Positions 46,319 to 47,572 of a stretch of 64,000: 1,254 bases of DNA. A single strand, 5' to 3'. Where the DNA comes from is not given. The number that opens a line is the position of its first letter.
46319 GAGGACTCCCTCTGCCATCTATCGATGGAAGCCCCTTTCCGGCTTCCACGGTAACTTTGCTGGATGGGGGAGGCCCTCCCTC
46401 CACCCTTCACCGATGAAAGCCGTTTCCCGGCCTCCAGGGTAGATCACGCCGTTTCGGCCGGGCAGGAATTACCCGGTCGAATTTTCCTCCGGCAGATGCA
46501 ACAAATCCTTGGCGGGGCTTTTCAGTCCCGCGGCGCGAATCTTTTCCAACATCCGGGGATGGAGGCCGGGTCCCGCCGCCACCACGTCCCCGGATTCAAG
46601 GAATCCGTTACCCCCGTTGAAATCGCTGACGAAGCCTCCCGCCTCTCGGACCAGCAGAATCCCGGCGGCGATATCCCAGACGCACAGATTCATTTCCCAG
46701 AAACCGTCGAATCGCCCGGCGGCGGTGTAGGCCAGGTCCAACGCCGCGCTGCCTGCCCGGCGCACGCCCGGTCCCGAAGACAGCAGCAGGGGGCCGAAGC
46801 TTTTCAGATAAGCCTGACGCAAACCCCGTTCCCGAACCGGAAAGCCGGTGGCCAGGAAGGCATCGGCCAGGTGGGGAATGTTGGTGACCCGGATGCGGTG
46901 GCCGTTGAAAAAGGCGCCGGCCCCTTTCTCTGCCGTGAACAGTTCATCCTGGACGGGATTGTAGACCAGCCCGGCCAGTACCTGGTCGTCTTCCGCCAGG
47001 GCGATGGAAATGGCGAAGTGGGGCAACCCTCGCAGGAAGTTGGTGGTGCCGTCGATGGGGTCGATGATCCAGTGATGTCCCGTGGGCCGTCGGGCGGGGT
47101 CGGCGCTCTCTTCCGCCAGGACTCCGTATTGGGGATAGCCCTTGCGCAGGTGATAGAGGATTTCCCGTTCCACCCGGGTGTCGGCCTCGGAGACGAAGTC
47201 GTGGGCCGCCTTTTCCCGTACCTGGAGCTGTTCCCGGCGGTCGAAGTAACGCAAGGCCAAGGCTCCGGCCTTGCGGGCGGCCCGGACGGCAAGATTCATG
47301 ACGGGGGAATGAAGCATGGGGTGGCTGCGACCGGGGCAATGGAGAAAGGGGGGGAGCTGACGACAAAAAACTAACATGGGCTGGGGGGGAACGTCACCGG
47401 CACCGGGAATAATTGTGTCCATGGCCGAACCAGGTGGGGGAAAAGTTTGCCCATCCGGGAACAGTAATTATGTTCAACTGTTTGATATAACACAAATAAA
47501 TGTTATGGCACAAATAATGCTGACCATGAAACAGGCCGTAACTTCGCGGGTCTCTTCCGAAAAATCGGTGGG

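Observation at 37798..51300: Conserved ~50-nt box (hairpin + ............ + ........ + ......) upstream of five flagellin paralogs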

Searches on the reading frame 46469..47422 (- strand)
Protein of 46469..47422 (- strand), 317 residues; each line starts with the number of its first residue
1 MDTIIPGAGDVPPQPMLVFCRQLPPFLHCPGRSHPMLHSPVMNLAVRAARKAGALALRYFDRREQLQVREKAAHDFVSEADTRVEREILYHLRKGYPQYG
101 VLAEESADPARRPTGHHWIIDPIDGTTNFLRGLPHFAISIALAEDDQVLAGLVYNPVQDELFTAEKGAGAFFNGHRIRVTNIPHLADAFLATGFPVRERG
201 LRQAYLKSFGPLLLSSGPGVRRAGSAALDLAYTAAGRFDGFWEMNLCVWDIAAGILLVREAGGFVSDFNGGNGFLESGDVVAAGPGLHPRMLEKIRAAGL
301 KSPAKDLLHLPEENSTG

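Call 70: search_protein_families(library=pfam, max_evalue=0.01, proteins=[window:46469-47422:-])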
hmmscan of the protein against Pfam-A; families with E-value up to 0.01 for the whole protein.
window:46469-47422:- (317 aa): 1 family
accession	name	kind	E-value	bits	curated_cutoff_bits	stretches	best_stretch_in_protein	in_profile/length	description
PF00459.30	Inositol_P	-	1.1e-70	238.7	27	1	39-297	3-268/271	Inositol monophosphatase family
